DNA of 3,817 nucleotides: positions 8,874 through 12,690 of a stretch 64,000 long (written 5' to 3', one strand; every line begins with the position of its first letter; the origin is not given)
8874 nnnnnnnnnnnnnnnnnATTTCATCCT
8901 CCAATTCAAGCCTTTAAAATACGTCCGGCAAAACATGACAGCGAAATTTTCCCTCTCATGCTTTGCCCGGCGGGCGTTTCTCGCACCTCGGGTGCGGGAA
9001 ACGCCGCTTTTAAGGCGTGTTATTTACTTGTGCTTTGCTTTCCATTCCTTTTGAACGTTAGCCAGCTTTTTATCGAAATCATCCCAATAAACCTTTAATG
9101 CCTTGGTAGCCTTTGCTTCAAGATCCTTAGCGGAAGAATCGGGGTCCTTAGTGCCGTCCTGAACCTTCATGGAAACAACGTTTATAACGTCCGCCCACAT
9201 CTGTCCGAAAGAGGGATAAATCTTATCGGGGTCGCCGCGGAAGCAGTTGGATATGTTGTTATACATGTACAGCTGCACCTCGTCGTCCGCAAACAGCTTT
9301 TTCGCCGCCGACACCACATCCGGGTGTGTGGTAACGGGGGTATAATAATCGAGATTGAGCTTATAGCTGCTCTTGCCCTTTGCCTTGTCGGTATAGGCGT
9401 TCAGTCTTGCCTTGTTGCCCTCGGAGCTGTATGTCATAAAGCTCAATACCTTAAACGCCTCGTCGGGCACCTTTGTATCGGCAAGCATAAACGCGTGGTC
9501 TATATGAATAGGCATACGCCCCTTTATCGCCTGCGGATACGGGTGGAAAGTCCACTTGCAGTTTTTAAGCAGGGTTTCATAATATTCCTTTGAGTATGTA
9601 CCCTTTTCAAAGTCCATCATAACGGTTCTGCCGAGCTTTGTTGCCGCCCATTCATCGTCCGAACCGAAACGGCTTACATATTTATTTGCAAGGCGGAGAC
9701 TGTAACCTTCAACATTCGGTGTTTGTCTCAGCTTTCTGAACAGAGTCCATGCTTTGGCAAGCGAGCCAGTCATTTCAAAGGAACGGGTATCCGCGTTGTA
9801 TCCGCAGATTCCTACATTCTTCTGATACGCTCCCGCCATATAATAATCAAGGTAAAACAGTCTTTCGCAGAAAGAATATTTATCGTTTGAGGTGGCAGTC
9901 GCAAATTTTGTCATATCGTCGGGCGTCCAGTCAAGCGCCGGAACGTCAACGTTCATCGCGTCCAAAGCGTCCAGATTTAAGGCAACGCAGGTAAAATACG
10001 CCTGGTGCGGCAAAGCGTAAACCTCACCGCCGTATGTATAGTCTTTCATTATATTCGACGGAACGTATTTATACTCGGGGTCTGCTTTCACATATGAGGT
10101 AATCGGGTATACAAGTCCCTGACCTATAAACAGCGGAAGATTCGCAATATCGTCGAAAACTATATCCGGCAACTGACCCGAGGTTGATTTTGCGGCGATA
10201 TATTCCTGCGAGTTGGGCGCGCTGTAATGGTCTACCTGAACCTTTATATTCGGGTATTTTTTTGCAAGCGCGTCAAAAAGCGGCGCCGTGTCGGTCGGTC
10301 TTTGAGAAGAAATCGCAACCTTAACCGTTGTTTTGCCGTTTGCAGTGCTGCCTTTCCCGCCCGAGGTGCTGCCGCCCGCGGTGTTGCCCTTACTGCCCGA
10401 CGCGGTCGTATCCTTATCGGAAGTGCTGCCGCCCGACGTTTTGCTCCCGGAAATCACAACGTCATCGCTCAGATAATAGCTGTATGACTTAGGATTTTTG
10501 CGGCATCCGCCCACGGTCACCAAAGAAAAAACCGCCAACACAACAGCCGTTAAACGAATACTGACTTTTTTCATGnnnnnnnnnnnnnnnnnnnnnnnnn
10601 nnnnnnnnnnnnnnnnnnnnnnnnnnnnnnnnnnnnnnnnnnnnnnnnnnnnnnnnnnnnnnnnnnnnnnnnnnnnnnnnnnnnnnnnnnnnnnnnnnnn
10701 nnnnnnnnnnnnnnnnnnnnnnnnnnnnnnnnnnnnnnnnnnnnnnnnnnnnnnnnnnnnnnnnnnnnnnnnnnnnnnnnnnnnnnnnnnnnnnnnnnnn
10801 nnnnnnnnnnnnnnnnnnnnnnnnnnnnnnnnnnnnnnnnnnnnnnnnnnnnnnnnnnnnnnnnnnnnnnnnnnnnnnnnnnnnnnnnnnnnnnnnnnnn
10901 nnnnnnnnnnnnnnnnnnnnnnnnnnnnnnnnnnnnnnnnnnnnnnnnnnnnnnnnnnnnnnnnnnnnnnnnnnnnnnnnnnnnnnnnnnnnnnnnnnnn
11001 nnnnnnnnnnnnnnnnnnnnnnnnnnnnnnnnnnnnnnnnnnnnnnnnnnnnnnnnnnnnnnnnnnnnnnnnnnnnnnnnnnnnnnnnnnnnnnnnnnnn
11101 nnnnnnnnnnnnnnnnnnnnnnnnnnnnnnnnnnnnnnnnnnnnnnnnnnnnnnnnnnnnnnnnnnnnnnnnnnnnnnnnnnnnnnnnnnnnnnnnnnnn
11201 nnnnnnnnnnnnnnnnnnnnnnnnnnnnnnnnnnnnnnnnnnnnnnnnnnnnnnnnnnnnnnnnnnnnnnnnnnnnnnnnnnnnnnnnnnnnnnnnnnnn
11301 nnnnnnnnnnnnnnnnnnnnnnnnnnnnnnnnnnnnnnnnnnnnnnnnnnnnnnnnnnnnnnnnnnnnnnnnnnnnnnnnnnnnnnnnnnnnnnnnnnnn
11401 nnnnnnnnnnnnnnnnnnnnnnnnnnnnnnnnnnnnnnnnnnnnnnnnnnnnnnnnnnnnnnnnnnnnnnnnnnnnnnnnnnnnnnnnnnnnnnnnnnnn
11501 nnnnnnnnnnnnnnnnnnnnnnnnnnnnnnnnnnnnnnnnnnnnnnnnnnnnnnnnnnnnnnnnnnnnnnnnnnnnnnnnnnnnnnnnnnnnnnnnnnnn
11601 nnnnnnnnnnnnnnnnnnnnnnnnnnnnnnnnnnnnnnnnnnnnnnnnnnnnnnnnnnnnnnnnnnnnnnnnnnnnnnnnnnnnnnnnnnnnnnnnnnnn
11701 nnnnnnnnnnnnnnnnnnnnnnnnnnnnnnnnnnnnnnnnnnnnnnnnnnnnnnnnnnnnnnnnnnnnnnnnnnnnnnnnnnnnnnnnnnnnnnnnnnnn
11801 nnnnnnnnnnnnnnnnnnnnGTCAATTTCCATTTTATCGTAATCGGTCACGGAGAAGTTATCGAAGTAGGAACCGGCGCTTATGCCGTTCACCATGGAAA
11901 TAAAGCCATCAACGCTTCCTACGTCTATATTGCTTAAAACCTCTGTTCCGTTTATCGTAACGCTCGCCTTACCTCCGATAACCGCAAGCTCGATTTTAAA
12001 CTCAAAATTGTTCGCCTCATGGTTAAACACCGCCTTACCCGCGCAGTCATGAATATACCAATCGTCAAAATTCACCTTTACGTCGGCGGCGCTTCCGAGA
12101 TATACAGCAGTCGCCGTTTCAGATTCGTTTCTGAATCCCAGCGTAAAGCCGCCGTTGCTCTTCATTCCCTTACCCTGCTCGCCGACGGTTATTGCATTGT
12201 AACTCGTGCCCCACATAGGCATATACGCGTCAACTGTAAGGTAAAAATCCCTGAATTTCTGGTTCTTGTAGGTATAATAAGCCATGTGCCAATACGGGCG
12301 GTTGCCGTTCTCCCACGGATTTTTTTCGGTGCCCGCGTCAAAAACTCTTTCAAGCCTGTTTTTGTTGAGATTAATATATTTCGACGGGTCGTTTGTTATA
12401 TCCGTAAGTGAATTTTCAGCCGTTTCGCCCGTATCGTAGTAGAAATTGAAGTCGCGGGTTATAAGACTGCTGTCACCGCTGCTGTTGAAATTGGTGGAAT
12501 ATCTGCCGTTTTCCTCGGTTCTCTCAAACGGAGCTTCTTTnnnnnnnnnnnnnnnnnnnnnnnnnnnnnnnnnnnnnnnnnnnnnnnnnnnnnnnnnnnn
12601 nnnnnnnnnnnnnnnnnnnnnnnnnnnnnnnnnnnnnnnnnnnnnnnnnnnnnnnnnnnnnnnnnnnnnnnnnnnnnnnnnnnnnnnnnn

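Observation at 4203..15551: Regulator-less glycan-utilisation locus combining GH125, a repeat-built anchored surface protein and an ABC transporter with two binding proteins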

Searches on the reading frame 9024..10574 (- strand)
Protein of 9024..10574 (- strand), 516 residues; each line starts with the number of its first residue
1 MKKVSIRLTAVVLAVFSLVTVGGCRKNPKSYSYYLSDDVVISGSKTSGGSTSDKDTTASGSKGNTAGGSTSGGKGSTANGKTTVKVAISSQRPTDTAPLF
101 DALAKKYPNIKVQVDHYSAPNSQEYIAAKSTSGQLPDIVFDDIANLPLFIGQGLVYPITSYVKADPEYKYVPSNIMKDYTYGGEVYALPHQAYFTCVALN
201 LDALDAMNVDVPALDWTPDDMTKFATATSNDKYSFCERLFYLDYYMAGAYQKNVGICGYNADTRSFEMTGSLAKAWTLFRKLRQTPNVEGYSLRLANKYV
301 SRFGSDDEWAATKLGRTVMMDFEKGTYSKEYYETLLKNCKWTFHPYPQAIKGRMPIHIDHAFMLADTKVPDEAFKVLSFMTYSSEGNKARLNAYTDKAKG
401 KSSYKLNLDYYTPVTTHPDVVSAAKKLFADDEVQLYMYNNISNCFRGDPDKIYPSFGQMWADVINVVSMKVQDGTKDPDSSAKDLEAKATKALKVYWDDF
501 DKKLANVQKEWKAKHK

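Call 4: search_protein_families(library=pfam, proteins=[window:9024-10574:-], max_evalue=0.01)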
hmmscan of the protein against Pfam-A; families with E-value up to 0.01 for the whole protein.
window:9024-10574:- (516 aa): 0 families

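Call 5: search_protein_families(library=ncbifam, proteins=[window:9024-10574:-], max_evalue=0.01)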
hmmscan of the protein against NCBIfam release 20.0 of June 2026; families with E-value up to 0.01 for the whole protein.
window:9024-10574:- (516 aa): 0 families

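Call 46: list_cluster_members(proteins=[window:9024-10574:-, window:6005-8890:-, window:2131-4191:-, window:15642-16094:-, window:16099-17229:-, window:5118-6008:-])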
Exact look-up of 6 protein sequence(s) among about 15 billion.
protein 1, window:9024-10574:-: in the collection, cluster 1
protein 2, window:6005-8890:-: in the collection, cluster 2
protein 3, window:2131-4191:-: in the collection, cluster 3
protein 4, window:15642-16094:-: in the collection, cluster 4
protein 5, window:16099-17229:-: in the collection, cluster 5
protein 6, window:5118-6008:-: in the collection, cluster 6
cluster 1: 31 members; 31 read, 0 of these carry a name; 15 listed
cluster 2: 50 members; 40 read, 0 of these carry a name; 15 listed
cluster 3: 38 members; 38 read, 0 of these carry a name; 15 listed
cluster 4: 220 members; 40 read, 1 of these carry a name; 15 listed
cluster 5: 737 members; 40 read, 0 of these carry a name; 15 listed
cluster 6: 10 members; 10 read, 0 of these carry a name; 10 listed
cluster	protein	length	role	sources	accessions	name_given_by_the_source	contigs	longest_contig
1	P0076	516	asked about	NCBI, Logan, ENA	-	-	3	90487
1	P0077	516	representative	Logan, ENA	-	-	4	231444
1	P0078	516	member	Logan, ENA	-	-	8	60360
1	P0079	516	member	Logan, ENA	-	-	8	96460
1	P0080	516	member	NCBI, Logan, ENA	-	-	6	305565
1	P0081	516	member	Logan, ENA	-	-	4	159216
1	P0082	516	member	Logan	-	-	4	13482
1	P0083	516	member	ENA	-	-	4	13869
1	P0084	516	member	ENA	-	-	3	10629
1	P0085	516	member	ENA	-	-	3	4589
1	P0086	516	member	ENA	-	-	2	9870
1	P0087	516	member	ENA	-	-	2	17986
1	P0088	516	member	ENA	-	-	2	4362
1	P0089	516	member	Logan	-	-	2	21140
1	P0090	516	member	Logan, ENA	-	-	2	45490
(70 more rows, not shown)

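Call 82: search_protein_families(library=pfam, proteins=[window:9024-10574:-], max_evalue=1)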
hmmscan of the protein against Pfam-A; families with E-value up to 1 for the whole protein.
window:9024-10574:- (516 aa): 1 family
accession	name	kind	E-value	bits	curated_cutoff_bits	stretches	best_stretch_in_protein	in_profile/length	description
PF22058.2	X25_BaPul_like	-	0.075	13.6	27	0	214-239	16-41/87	Pullulanase X25 domain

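Call 93: search_solved_structures(query=window:9024-10574:-, max_evalue=1)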
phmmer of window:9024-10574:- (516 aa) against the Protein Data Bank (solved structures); distinct sequences matched with E-value up to 1: 26.
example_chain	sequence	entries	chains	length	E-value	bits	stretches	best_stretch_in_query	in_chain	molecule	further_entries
22hh_A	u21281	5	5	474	6.5e-10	41.8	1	105-230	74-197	Extracellular solute-binding protein family 1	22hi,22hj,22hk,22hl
4rk2_A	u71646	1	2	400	1.5e-06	30.6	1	96-218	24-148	Putative sugar ABC transporter, substrate-binding protein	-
4g68_A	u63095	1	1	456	2.5e-06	29.9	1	37-214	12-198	ABC transporter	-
5f7v_A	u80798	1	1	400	2.6e-05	26.6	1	73-237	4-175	Lmo0181 protein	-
5z6b_A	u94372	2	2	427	9.5e-05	24.7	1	70-225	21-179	Putative ABC transporter substrate-binding protein YesO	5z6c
4g68_B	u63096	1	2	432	0.00019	23.8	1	61-214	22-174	ABC transporter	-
4r6k_A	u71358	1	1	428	0.00022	23.5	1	81-225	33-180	SOLUTE-BINDING PROTEIN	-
9s0l_A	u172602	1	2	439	0.00061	22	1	61-233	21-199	Sugar ABC transporter, sugar-binding protein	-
1elj_A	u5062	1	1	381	0.0013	21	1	92-204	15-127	MALTODEXTRIN-BINDING PROTEIN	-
4r9f_A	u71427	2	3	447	0.0013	20.9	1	97-376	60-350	MBP1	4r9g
9rwc_A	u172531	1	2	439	0.0036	19.5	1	61-233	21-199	Sugar ABC transporter, sugar-binding protein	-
9rsi_A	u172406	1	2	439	0.0037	19.5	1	61-233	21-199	Sugar ABC transporter, sugar-binding protein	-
9ru4_A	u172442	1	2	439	0.0037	19.5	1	61-233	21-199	Sugar ABC transporter, sugar-binding protein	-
9ry2_A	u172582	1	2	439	0.0044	19.2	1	61-233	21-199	Sugar ABC transporter, sugar-binding protein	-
1eu8_A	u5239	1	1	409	0.0053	19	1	103-216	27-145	TREHALOSE/MALTOSE BINDING PROTEIN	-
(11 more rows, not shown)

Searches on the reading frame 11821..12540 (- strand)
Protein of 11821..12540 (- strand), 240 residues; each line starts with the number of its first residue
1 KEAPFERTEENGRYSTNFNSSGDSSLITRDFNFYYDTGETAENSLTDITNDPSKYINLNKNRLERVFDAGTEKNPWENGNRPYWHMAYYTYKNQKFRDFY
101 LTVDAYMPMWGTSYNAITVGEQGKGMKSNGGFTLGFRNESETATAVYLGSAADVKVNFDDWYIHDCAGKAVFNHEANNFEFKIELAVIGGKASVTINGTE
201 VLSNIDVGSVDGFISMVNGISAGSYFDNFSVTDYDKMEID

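Call 82: search_protein_families(library=pfam, proteins=[window:11821-12540:-], max_evalue=1)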
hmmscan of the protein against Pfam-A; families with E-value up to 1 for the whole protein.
seq(240 aa): 2 families
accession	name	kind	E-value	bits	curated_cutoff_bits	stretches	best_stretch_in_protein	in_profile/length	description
PF21708.4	Glyco_hydro_59_C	-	0.035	14.6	27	1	181-232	121-173/175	Galactocerebrosidase, C-terminal lectin domain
PF02226.22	Pico_P1A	-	0.035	14.6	21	1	12-64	10-61/68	Picornavirus coat protein (VP4)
